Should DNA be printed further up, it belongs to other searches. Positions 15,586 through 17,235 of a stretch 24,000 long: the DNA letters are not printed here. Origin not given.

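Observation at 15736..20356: Four-gene module appended to the tad operon: MoxR-like AAA+ ATPase, LysM-SLT, duplicated-domain secreted protein, VWA/MIDAS protein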

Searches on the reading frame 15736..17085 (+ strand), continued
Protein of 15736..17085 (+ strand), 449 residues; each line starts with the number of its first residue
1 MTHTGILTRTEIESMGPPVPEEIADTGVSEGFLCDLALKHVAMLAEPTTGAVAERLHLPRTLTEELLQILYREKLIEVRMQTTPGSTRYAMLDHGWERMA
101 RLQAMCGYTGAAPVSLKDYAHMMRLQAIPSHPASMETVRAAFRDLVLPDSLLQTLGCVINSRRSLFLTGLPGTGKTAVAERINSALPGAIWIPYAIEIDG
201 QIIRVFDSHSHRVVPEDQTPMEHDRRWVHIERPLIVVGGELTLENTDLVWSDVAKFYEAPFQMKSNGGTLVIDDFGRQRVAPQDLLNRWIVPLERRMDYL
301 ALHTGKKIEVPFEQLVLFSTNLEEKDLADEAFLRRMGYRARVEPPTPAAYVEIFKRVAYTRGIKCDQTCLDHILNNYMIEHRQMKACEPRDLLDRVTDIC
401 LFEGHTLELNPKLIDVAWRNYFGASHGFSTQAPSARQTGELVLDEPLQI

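Call 39: find_related_loci(query=A2, collection=genome_contigs, flank=10000)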
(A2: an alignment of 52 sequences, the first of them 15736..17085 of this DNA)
Query A2 (449 aa) in genome_contigs; peptide patterns used: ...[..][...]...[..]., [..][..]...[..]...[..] (x = any residue, [..] = any of these).
600 stretches matched a pattern (row limit reached: there are more); 599 encode a relative of the query (tblastn E <= 1e-3); the best 80 are kept; 80 distinct loci.
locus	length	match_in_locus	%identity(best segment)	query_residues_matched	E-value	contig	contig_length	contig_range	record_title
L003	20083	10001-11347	87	1-449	0e+0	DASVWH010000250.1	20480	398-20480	MAG TPA_asm: Pyrinomonadaceae bacterium isolate SMAG_U3365 k141_407923, whole genome shotgun sequence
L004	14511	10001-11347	81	1-449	0e+0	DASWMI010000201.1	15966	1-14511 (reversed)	MAG TPA_asm: Pyrinomonadaceae bacterium isolate SMAG_U3383 k141_93773, whole genome shotgun sequence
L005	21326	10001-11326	80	7-449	0e+0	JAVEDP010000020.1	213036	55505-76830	MAG: Pyrinomonadaceae bacterium isolate BP_18 scaffold_3200614, whole genome shotgun sequence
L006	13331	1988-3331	78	1-449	0e+0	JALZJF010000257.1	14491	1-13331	MAG: Acidobacteriota bacterium isolate MOJ bin33 SC8837-39_k127_1402182, whole genome shotgun sequence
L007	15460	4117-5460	79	1-449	0e+0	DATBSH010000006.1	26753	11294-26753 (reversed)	MAG TPA_asm: Pyrinomonadaceae bacterium isolate SMAG_U4152 k141_2024361, whole genome shotgun sequence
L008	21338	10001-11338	79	1-449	0e+0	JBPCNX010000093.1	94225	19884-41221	MAG: Pyrinomonadaceae bacterium isolate TH_ant_mag_141 S1Ck127_4316339_flag_0_multi_19.0000_len_94225, whole genome shot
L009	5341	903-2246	77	1-449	0e+0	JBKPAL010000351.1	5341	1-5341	MAG: Acidobacteriota bacterium isolate GB_HAYS_MAG_00005 GB_HAYS_000000602714, whole genome shotgun sequence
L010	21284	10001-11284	80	1-428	0e+0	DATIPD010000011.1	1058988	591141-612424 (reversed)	MAG TPA_asm: Pyrinomonadaceae bacterium isolate SMAG_U15841 k141_903345, whole genome shotgun sequence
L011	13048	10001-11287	81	1-429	0e+0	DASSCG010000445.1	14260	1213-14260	MAG TPA_asm: Pyrinomonadaceae bacterium isolate SMAG_U915 k141_1313447, whole genome shotgun sequence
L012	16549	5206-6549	77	1-449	0e+0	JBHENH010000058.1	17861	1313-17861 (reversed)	MAG: Pyrinomonadaceae bacterium isolate S4_bin.40.strict S4_NODE_58, whole genome shotgun sequence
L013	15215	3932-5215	80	1-428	0e+0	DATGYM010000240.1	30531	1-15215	MAG TPA_asm: Pyrinomonadaceae bacterium isolate SMAG_U10635 k141_739698, whole genome shotgun sequence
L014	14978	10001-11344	78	1-449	0e+0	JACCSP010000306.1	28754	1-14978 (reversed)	MAG: Pyrinomonadaceae bacterium isolate MGR_bin51 SD2897-2912_k127_865894, whole genome shotgun sequence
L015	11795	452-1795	78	1-449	0e+0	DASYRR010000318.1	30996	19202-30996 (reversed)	MAG TPA_asm: Pyrinomonadaceae bacterium isolate SMAG_U4516 k141_2471729, whole genome shotgun sequence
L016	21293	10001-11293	78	1-431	0e+0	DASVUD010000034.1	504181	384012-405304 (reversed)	MAG TPA_asm: Pyrinomonadaceae bacterium isolate SMAG_U3308 k141_95345, whole genome shotgun sequence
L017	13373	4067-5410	77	1-449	0e+0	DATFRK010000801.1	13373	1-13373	MAG TPA_asm: Pyrinomonadaceae bacterium isolate SMAG_U9356 k141_2461952, whole genome shotgun sequence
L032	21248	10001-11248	53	8-424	3e-146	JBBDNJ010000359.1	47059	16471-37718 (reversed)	MAG: Candidatus Binatia bacterium isolate LejiaB_54_11 Lejia_B_920_length_47059_cov_6, whole genome shotgun sequence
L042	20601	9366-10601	42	16-425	9e-109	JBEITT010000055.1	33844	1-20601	MAG: Planctomycetaceae bacterium isolate Sample-109-S9-bin-114 Sample_109_S9-bin_114-k141_1103839, whole genome shotgun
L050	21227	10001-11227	43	17-424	1e-107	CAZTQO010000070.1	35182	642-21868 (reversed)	MAG TPA_asm: uncultured Candidatus Obscuribacterales bacterium isolate SRP329715_co1_381 genome assembly, contig: NODE_1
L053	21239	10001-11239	43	17-426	3e-107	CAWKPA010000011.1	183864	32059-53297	MAG: uncultured delta proteobacterium isolate MFD09779.bin.1.362 genome assembly, contig: contig_77355, whole genome sho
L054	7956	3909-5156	44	17-426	2e-107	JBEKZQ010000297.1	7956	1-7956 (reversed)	MAG: Thermoguttaceae bacterium isolate SPRUCE 73 SPRUCE_73_297, whole genome shotgun sequence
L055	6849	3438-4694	44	17-422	2e-107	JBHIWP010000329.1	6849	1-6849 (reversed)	MAG: Candidatus Promineifilaceae bacterium isolate MAG27 WDNA05_bin.10.orig_329, whole genome shotgun sequence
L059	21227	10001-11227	43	17-424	1e-106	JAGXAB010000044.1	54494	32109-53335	MAG: Cyanobacteria bacterium REEB67 contig-150_557, whole genome shotgun sequence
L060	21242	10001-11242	45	17-422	1e-105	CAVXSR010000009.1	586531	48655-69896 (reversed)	MAG: Vicinamibacteria bacterium isolate MFD04850.bin.1.214 genome assembly, contig: contig_36366, whole genome shotgun s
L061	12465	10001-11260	44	10-422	3e-105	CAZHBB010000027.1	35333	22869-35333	MAG TPA_asm: uncultured Anaerolineales bacterium isolate SRP338002_co1_195 genome assembly, contig: NODE_1108_length_353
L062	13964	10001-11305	41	7-437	2e-105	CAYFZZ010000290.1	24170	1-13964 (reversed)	MAG TPA_asm: uncultured Planctomycetaceae bacterium isolate ERP108616_co1_327 genome assembly, contig: k119_1476882, who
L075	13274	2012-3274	43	17-422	4e-104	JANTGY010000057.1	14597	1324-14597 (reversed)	MAG: Anaerolineae bacterium isolate bin10092 c_000000004169, whole genome shotgun sequence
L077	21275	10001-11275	40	17-439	1e-103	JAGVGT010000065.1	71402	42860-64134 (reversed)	MAG: Deltaproteobacteria bacterium isolate DeMMO2_17 c_000000004611, whole genome shotgun sequence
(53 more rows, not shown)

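Call 44: search_protein_families(library=pfam, proteins=[L061:11235-12056:+, L059:6638-9703:+, L075:279-1841:+, L055:5335-6315:+, L054:5221-7956:-, L059:5052-6653:+, L050:5090-6187:+, L053:15154-17238:-, L032:6098-7588:-], max_evalue=0.0001)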
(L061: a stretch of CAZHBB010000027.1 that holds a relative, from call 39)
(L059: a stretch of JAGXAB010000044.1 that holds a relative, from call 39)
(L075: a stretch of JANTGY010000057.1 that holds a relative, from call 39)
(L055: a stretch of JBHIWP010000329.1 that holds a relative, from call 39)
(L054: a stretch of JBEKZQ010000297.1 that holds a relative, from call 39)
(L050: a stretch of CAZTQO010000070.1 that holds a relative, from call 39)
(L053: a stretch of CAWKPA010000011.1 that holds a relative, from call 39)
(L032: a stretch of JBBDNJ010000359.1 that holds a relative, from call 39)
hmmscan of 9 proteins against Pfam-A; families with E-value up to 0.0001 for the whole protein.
L061:11235-12056:+ (274 aa): 2 families
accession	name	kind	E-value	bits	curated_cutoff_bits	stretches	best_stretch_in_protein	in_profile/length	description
PF03009.23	GDPD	-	1.2e-47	163.5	23.6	1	36-260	1-242/244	Glycerophosphoryl diester phosphodiesterase family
PF13653.12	GDPD_2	-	2.3e-09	37.9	27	1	234-260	3-29/30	Glycerophosphoryl diester phosphodiesterase family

L059:6638-9703:+ (1022 aa): 2 families
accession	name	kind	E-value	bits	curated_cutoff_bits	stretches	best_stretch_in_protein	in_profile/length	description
PF01841.26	Transglut_core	-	1.1e-22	80.7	23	1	721-796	41-108/108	Transglutaminase-like superfamily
PF11992.13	TgpA_N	-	1.1e-11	44.8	30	1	419-534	231-330/333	TgpA N-terminal domain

L075:279-1841:+ (521 aa): 2 families
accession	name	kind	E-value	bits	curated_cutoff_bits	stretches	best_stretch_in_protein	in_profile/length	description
PF00224.27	PK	-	6.4e-115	384.2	30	1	52-370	2-328/328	Pyruvate kinase, barrel domain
PF02887.21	PK_C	-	1.1e-31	109.8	28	1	406-517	2-114/114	Pyruvate kinase, alpha/beta domain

L055:5335-6315:+ (327 aa): 2 families
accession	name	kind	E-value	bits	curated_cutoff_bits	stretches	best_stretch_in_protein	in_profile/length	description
PF00781.29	DAGK_cat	-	1.8e-30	105.6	23.6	1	35-161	2-125/125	Diacylglycerol kinase catalytic domain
PF19279.4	YegS_C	-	2.3e-24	86.4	27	1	184-325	17-157/158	YegS C-terminal NAD kinase beta sandwich-like domain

L054:5221-7956:- (912 aa): 6 families
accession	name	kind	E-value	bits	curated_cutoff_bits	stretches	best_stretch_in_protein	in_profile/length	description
PF00158.32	Sigma54_activat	-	6.3e-60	202.1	20.2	1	607-773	1-167/168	Sigma-54 interaction domain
PF00072.30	Response_reg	-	3.2e-29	101.8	30.2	1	468-575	1-107/111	Response regulator receiver domain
PF14532.12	Sigma54_activ_2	-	2.3e-18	67.2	25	1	608-778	1-138/138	Sigma-54 interaction domain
PF25601.1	AAA_lid_14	-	7.6e-16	58.2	27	1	779-851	1-77/87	AAA+ ATPase lid domain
PF02954.25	HTH_8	-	7.9e-10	38.7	22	1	869-908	2-41/42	Bacterial regulatory protein, Fis family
PF07728.20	AAA_5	-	1.2e-06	29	22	1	630-749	1-123/139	AAA domain (dynein-related subfamily)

L059:5052-6653:+ (534 aa): 1 family
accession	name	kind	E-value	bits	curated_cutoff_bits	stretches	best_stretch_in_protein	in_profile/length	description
PF01882.25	DUF58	-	7.6e-05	22.4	23.4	0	294-338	2-46/216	Protein of unknown function DUF58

L050:5090-6187:+ (366 aa): 6 families
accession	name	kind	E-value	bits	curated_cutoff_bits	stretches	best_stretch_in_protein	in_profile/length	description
PF07726.17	AAA_3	-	8.4e-63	210.5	27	1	96-226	1-131/131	ATPase family associated with various cellular activities (AAA)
PF17863.7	AAA_lid_2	-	1.5e-20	73.1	22.7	1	288-357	2-73/74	AAA lid domain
PF07728.20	AAA_5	-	2.7e-13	50.6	22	1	96-224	1-139/139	AAA domain (dynein-related subfamily)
PF00004.35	AAA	-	3.3e-07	31.3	21.2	1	99-209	3-113/131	ATPase family associated with various cellular activities (AAA)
PF20030.5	bpMoxR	-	1.7e-05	24.4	27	1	68-247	5-183/205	MoxR domain in the MoxR-vWA-beta-propeller ternary systems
PF05496.18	RuvB_N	-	4.1e-05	23.8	27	0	95-187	34-114/159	Holliday junction DNA helicase RuvB P-loop domain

L053:15154-17238:- (695 aa): 2 families
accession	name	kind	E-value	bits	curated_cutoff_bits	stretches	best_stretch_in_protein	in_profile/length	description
PF00005.33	ABC_tran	-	8e-32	111.1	25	1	464-618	1-137/137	ABC transporter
PF13304.12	AAA_21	-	1.2e-08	35.9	27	0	477-497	2-22/304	AAA domain, putative AbiEii toxin, Type IV TA system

L032:6098-7588:- (497 aa): 1 family
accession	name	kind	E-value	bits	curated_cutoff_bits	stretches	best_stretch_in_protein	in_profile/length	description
PF00275.25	EPSP_synthase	-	1e-111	374.1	22.8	1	81-485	1-417/417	EPSP synthase (3-phosphoshikimate 1-carboxyvinyltransferase)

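Call 45: predict_structure(alignment_id=A1)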
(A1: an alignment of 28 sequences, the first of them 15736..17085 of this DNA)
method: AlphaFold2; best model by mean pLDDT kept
length: 449 residues; sequences in the alignment: 28
mean_pLDDT: 48.5   pTM: 0.35
mean pLDDT of the five models: 48.5, 47.4, 45.3, 44.5, 37.5
residues with pLDDT >= 90: 0; 70-90: 101; 50-70: 94; < 50: 254
segments of 3 or more residues with pLDDT < 50: 1-20, 106-113, 121-188, 197-201, 232-345, 379-386, 423-449
pLDDT, mean of each block of 10 residues (from residue 1): 39 42 62 73 77 81 83 79 66 68 51 54 40 38 38 34 34 30 39 49 51 64 58 33 25 23 23 24 25 24 26 22 30 32 52 74 81 66 51 73 74 75 42 30 28
secondary structure, 60 per line:
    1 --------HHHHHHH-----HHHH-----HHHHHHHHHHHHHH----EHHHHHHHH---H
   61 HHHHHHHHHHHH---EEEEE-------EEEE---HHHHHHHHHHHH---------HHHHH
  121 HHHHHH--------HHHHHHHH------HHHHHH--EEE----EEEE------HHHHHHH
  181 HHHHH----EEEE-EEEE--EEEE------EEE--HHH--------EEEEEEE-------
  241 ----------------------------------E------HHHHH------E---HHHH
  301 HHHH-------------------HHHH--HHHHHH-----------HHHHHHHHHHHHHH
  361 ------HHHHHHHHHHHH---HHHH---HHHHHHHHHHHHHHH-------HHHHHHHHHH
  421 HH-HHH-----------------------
elements in order: H9-15 H21-24 H30-43 H49-56 H60-72 E76-80 E88-91 H95-106 H116-126 H135-142 H149-154 E157-159 E164-167 H174-185 E190-193 E195-198 E201-204 E211-213 E227-233 H282-286 H297-304 H324-327 H330-335 H347-360 H367-378 H382-385 H389-403 H411-422

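Call 46: search_solved_structures(query=A2, max_evalue=1, show_alignments=3)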
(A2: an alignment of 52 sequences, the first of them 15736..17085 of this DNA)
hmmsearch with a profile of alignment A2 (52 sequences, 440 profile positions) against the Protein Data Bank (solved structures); distinct sequences matched with E-value up to 1: 627 (the best 60 are shown).
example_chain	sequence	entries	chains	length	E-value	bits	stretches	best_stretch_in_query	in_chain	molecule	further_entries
6i27_A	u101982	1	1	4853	6.2e-16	61.3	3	155-197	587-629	Midasin,Midasin,Midasin,Midasin,Midasin,Midasin,Midasin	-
6i26_A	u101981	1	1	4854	6.2e-16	61.3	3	155-197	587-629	Midasin,Midasin,Midasin,Midasin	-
6hyp_A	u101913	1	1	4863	6.3e-16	61.3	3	155-197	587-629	Midasin,Midasin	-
5jcs_s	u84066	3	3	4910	6.4e-16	61.2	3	155-197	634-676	Midasin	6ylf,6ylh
3b9p_A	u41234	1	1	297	4.6e-12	48.5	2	140-189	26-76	CG5977-PA, isoform A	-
6p12_B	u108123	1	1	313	5.3e-12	48.3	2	140-189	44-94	Drosophila melanogaster Spastin AAA domain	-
6nyv_B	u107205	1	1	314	5.4e-12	48.3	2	140-189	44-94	Spastin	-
6p11_B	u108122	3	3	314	5.6e-12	48.2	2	140-189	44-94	Drosophila melanogaster Spastin AAA domain | Spastin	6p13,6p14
6p07_A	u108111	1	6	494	1.9e-11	46.5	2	140-189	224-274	Spastin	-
9cru_A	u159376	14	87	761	2.1e-11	46.4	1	144-192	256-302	Vesicular-fusion protein SEC18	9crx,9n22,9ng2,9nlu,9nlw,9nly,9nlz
6or5_A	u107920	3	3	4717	2.5e-11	46.1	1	156-197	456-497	Midasin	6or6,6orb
6nyw_B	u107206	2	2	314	6.1e-11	44.8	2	140-189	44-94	Spastin | Drosophila melanogaster Spastin AAA domain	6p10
7wub_C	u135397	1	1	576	6.7e-10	41.4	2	164-189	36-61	Transitional endoplasmic reticulum ATPase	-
7wub_D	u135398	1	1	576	6.8e-10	41.4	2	164-189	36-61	Transitional endoplasmic reticulum ATPase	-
5vc7_A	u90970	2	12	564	7.5e-10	41.2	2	142-189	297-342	VCP-like ATPase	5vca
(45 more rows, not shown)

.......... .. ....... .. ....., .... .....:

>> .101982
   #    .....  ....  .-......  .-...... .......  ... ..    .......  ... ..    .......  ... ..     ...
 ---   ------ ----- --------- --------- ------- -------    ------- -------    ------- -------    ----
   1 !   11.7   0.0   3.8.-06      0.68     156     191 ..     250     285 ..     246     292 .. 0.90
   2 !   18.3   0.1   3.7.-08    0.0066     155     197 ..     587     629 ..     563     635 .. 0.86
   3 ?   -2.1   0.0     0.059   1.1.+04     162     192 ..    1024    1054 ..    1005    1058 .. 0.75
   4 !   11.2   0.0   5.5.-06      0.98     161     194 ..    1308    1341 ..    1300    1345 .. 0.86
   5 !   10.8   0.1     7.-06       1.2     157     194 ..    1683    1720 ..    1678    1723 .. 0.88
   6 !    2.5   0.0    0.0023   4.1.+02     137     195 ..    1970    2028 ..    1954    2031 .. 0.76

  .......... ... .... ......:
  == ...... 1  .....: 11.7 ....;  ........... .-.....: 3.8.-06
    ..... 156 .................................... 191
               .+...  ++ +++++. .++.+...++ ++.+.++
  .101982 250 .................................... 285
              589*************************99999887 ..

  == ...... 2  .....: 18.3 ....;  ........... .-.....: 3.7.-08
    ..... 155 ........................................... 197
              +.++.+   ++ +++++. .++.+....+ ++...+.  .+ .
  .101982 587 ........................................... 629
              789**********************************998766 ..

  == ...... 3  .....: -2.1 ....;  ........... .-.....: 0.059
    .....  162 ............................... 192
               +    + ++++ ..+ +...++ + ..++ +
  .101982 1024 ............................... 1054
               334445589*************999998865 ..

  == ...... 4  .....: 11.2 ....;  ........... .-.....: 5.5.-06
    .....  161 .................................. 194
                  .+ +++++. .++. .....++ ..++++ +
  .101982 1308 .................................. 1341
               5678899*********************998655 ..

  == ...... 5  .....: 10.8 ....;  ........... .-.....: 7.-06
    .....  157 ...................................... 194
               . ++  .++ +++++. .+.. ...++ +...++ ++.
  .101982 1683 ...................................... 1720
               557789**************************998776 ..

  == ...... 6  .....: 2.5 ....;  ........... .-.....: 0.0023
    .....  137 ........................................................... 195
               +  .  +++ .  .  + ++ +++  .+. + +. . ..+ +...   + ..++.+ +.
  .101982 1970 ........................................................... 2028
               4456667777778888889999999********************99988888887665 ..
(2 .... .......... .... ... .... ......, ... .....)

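Call 57: predict_structure(alignment_id=A2)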
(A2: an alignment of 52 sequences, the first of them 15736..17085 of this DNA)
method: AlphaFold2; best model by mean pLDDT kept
length: 449 residues; sequences in the alignment: 52
mean_pLDDT: 91.8   pTM: 0.87
mean pLDDT of the five models: 91.8, 91.5, 91.1, 90.9, 89.9
residues with pLDDT >= 90: 382; 70-90: 29; 50-70: 20; < 50: 18
segments of 3 or more residues with pLDDT < 50: 1-3, 426-434
pLDDT, mean of each block of 10 residues (from residue 1): 58 84 98 98 97 97 98 96 84 98 98 98 90 92 96 97 97 97 94 97 98 83 92 97 97 97 98 96 95 97 97 97 94 92 97 97 95 97 96 97 95 96 62 50 48
secondary structure, 60 per line:
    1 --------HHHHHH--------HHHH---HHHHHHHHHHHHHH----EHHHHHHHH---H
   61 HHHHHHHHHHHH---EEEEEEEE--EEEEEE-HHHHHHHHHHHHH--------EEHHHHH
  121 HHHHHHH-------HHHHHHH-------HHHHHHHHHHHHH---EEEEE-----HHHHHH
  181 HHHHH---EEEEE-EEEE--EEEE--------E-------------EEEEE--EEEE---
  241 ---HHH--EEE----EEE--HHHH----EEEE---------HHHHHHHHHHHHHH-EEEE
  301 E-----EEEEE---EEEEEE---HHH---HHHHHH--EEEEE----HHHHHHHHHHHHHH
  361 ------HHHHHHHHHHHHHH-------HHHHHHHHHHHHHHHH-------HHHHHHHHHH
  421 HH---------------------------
elements in order: H9-14 H23-26 H30-43 H49-56 H60-72 E76-83 E86-91 H93-105 H116-127 H135-141 H149-161 E165-169 H175-185 E189-193 E195-198 E201-204 E227-231 E234-237 E249-251 E256-258 H261-264 E269-272 H282-295 E297-301 E307-311 E315-320 H330-335 E338-342 H347-360 H367-380 H388-403 H411-422

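Call 59: fold_search(model_id=the predicted structure, library=pdb)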
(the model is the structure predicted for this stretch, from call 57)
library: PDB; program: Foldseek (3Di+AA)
matches with E <= 10: 1980; with E <= 0.001: 999
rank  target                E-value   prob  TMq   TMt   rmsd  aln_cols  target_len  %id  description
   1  8p49_C                4.7e-13  1.00  0.45  0.55   4.3       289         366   17  Uncharacterized Q8U0N8 protein from Pyrococcus furiosus (released 2023-11-29)
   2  8p49_F                6.3e-13  1.00  0.46  0.54   4.0       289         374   18  Uncharacterized Q8U0N8 protein from Pyrococcus furiosus (released 2023-11-29)
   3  8p49_D                6.3e-13  1.00  0.47  0.60  10.5       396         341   17  Uncharacterized Q8U0N8 protein from Pyrococcus furiosus (released 2023-11-29)
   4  8p49_A                6.6e-13  1.00  0.46  0.53   4.1       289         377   18  Uncharacterized Q8U0N8 protein from Pyrococcus furiosus (released 2023-11-29)
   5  8p49_B                2.0e-12  1.00  0.46  0.56   9.6       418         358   14  Uncharacterized Q8U0N8 protein from Pyrococcus furiosus (released 2023-11-29)
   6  8p49_E                3.5e-12  1.00  0.45  0.53   4.3       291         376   18  Uncharacterized Q8U0N8 protein from Pyrococcus furiosus (released 2023-11-29)
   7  4zpx_A                1.2e-10  1.00  0.45  0.60   5.6       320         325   13  Crystal structure of Lon ATPase domain from Thermococcus onnurineus NA1 (released 2016-05-11)
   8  4zpx_B                1.7e-10  1.00  0.45  0.58   6.3       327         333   13  Crystal structure of Lon ATPase domain from Thermococcus onnurineus NA1 (released 2016-05-11)
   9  3k1j_B                5.9e-10  1.00  0.45  0.37   6.6       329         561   13  Crystal structure of Lon protease from Thermococcus onnurineus NA1 (released 2010-09-22)
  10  3k1j_A                1.2e-09  1.00  0.46  0.37   6.1       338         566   13  Crystal structure of Lon protease from Thermococcus onnurineus NA1 (released 2010-09-22)
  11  1g8p                  3.7e-09  1.00  0.36  0.49  11.0       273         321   15  CRYSTAL STRUCTURE OF BCHI SUBUNIT OF MAGNESIUM CHELATASE (released 2001-08-03)
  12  8efv_A                4.9e-09  1.00  0.40  0.55   5.3       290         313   16  Structure of single homo-hexameric Holliday junction ATP-dependent DNA helicase RuvB motor (released 2023-05-10)
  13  8efy_M                2.1e-08  1.00  0.38  0.53   5.6       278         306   15  Structure of double homo-hexameric AAA+ ATPase RuvB motors (released 2023-05-10)
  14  8efv_B                3.1e-08  1.00  0.38  0.53   5.3       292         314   16  Structure of single homo-hexameric Holliday junction ATP-dependent DNA helicase RuvB motor (released 2023-05-10)
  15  7pbl_D                3.9e-08  1.00  0.37  0.50   5.4       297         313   15  RuvAB branch migration motor complexed to the Holliday junction - RuvB AAA+ state s1 [t2 dataset] (released 2022-09-14)
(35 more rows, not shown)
